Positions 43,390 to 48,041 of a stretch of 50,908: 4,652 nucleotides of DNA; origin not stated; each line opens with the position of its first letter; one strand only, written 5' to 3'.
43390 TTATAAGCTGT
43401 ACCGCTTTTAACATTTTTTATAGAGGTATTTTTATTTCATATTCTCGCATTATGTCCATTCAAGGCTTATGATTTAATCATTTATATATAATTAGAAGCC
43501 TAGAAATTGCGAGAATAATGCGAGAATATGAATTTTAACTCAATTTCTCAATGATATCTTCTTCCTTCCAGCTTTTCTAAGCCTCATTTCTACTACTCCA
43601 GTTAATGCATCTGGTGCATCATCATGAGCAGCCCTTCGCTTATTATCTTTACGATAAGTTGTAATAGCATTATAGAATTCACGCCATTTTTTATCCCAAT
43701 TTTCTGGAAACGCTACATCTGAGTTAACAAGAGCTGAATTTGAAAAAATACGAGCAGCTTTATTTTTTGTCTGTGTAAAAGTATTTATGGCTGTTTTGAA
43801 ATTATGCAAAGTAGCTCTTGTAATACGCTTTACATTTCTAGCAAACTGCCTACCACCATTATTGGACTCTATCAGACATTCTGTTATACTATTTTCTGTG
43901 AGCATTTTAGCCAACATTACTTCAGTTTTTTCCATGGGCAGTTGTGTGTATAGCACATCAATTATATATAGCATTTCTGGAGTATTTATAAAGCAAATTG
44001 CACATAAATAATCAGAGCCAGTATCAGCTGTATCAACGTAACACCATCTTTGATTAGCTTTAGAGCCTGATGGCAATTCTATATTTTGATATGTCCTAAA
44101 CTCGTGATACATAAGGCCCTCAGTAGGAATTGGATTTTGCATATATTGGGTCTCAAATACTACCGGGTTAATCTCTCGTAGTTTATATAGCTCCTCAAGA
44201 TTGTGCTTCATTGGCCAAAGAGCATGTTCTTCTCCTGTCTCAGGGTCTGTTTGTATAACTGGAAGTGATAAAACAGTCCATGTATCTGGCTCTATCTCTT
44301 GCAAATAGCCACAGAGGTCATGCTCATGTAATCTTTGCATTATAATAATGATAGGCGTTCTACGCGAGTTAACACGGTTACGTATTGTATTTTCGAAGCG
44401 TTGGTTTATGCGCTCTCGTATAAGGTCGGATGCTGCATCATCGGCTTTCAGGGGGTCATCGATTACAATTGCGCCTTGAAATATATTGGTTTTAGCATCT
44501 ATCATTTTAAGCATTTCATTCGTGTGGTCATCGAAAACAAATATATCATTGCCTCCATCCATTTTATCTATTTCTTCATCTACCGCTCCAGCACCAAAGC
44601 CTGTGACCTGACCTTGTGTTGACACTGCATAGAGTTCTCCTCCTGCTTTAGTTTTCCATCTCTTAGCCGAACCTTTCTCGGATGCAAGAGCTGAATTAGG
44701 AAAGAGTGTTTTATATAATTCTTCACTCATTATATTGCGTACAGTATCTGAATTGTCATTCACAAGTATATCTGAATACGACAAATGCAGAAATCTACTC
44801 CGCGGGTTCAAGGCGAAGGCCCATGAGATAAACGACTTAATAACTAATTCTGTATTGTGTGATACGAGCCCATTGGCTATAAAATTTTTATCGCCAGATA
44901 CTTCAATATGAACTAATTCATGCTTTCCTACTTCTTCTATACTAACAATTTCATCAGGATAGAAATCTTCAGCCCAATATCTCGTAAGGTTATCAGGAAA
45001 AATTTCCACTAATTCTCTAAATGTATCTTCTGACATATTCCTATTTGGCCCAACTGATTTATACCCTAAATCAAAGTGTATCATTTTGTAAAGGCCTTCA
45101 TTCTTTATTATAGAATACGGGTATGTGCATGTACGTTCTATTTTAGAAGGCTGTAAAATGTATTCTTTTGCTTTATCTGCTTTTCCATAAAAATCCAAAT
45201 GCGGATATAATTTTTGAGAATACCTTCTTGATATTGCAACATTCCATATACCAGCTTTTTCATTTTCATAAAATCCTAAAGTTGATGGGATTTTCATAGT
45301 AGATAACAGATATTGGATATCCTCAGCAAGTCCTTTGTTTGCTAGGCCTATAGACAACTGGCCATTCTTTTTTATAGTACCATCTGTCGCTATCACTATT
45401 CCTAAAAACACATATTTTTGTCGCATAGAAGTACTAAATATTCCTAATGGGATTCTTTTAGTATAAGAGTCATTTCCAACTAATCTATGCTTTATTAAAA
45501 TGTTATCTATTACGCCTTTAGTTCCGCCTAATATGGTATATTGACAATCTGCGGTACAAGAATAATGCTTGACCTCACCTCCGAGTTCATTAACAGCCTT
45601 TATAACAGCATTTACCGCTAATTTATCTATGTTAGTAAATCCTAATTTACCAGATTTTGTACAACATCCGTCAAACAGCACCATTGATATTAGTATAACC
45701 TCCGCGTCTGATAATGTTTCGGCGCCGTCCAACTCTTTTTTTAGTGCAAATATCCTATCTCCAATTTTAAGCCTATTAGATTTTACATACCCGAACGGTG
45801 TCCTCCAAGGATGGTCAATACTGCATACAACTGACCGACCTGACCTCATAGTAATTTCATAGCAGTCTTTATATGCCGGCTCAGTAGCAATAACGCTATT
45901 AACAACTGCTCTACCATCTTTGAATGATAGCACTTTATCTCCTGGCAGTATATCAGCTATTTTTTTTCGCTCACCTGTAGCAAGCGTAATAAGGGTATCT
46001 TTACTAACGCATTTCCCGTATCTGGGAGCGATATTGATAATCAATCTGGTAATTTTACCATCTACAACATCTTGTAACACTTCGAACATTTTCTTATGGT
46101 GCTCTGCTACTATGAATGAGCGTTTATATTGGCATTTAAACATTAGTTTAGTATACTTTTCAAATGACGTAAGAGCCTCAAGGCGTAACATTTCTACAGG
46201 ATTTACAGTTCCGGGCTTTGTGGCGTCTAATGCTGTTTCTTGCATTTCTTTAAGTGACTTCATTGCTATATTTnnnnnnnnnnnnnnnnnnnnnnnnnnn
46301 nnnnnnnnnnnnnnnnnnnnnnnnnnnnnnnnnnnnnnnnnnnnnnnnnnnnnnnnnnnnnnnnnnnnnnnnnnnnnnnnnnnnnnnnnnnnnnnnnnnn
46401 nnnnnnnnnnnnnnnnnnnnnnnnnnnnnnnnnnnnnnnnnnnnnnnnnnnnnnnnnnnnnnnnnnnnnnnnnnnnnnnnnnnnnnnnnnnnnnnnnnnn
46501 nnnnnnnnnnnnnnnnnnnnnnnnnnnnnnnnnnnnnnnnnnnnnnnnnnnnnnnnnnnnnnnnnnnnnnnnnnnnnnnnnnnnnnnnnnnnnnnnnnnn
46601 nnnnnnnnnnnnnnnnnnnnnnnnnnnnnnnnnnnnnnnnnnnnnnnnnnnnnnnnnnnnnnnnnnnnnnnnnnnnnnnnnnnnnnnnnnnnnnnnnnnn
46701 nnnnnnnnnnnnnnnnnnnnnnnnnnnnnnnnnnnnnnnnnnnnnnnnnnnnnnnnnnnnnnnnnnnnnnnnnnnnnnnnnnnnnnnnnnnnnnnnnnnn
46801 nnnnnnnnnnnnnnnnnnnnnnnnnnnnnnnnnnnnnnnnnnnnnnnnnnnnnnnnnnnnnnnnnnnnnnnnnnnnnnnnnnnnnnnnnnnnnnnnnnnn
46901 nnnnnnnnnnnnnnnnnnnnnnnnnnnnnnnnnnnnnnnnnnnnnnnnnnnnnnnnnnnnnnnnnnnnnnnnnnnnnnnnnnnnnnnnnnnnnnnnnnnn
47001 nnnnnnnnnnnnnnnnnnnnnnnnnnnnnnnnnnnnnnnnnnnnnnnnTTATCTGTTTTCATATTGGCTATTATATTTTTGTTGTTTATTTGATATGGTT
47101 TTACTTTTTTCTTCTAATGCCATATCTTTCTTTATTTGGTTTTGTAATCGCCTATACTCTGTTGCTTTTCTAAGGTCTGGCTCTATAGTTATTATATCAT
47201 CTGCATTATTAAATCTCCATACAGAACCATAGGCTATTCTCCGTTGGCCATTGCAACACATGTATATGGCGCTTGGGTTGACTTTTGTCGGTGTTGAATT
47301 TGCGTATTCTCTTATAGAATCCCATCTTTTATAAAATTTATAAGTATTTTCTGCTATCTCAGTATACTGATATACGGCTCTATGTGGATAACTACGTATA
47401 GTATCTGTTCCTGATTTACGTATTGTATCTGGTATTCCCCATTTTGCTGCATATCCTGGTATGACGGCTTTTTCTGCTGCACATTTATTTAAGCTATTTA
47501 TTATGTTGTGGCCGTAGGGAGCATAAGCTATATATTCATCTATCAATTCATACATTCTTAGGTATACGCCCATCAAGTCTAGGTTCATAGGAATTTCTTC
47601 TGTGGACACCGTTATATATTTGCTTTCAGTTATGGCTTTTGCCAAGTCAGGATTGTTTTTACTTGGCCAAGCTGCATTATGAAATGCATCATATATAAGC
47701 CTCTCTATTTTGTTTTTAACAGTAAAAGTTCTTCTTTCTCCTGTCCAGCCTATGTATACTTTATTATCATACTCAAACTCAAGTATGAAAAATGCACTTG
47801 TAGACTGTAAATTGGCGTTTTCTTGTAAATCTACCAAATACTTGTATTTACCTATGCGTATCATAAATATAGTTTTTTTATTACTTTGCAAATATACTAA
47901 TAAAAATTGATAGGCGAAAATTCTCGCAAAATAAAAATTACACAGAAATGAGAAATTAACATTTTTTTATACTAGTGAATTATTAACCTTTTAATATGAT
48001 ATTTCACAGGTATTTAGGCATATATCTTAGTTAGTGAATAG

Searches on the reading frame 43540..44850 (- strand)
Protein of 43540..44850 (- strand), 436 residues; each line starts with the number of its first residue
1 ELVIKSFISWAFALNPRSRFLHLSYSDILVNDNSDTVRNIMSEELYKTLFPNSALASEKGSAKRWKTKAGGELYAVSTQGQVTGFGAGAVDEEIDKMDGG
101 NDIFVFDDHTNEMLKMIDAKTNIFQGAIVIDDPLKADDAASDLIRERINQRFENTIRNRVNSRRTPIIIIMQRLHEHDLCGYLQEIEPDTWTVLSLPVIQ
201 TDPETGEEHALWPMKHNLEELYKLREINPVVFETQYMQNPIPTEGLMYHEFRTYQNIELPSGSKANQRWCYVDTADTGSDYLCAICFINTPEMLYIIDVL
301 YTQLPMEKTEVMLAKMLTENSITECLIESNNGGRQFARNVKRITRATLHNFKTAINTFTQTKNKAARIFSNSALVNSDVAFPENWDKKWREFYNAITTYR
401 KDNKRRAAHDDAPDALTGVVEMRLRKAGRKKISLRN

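Call 77: search_dna_similar(query=window:43540-44850:-, collection=phages, mode=protein, rows=spread, max_rows=40, max_evalue=0.001)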
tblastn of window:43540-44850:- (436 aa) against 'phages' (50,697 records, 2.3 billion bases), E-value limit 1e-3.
Records with a match: 1514; places in all: 1520; records where one place covers at least 80% of the query: 846.
Best place of each record, by identity: 60-80% 6; <60% 1508.
By first word of the organism name: Klebsiella 408; Escherichia 340; Vibrio 101; Acinetobacter 51; Bacteriophage 48; Helicobacter 41; Shigella 35; Streptococcus 34; Bacteroides 31; Lactococcus 29; and 80 more.
By host as written in the record: - 206; Klebsiella pneumoniae 175; Escherichia coli 95; Escherichia coli DSM 12242 43; Escherichia coli K-12 MG1655 35; Helicobacter pylori 30; Campylobacter jejuni 21; Acinetobacter baumannii 20; and 440 more.
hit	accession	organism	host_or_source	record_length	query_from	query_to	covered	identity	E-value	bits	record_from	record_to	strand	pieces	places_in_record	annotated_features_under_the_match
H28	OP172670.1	Bacteroides phage BF503P1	Bacteroides fragilis DA503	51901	1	436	100%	62.0%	2e-180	564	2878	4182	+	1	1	hypothetical protein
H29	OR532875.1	Klebsiella phage RCIP0081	Klebsiella pneumoniae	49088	1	433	99%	30.9%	6e-55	202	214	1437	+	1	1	hypothetical protein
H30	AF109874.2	Lactococcus phage Tuc2009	-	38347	2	434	99%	30.6%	1e-46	177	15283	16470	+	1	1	unknown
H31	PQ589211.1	Klebsiella phage vB_KpnM_JYSS3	Klebsiella pneumoniae 21AA2216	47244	1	433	99%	30.4%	8e-54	199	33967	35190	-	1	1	none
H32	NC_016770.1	Bacteroides phage B124-14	Bacteroides fragilis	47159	9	421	95%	29.0%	1e-41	163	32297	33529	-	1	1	terminase large subunit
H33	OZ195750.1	Vibrio phage K7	Seawater and oysters mix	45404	1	374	86%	30.7%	2e-36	147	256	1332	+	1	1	terminase large subunit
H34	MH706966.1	Enterobacteria phage mEp021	Escherichia coli str. K-12 substr. W3110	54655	11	374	83%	31.2%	3e-34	141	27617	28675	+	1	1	putative terminase large subunit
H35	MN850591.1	Escherichia phage aalborv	Escherichia coli K-12 MG1655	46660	17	436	96%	25.5%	2e-21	103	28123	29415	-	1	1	terminase large subunit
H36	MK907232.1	Escherichia phage vB_EcoS-12397V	Escherichia coli DSM 12242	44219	1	431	99%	24.4%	4e-20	99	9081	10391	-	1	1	record has no annotation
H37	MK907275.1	Escherichia phage vB_EcoS-2862IV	Escherichia coli DSM 12242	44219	1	431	99%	24.4%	4e-20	99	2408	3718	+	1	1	hypothetical protein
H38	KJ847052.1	Idiomarinaceae phage 1N2-2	Idiomarinaceae bacterium N2-2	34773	1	298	68%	35.2%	7e-43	167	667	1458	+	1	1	putative large terminase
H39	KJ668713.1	Escherichia phage e4/1c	-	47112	17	434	96%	24.4%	2e-15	85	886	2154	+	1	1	e41c_0002: putative terminase large subunit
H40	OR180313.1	Acinetobacter phage A2490.3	Acinetobacter baumannii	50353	1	304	70%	32.4%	4e-37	150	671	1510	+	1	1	hypothetical protein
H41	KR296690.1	Salmonella phage 36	Salmonella typhimurium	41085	1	384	88%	25.1%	2e-16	111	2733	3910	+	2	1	hypothetical protein | major capsid protein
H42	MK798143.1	Pantoea phage vB_PagM_AAM37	Pantoea agglomerans AUR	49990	10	414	93%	22.8%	4e-12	74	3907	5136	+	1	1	terminase large subunit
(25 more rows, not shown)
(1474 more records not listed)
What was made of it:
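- The TerL extein is about 30% identical to TerL of Tuc2009 and of T1-like phages (call 77).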

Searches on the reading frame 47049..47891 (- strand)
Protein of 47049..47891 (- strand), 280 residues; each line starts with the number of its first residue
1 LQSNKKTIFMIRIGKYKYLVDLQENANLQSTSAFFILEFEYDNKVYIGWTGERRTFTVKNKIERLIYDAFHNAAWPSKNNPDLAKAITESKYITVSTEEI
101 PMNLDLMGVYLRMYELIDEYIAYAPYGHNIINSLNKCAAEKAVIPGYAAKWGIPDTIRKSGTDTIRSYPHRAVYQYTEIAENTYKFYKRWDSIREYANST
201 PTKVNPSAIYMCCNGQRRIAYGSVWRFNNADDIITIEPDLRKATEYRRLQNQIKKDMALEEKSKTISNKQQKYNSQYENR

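Call 17: search_protein_families(library=phrogs, proteins=[window:47049-47891:-], max_evalue=0.001)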
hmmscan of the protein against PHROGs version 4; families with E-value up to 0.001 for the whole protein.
window:47049-47891:- (280 aa): 0 families

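Call 18: search_protein_families(library=pfam, proteins=[window:47049-47891:-], max_evalue=0.01)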
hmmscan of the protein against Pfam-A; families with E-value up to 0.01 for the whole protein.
window:47049-47891:- (280 aa): 0 families

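Call 61: search_solved_structures(query=window:47049-47891:-, max_evalue=1)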
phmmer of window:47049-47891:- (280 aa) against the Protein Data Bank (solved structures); distinct sequences matched with E-value up to 1: 1.
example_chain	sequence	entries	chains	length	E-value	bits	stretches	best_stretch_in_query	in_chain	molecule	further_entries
8gpm_A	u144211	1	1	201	0.98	11.9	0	121-183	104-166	Carbonic anhydrase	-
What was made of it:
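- Tried and rejected: Pfam, PHROGs and PDB gave no hit (calls 17, 18, 61).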
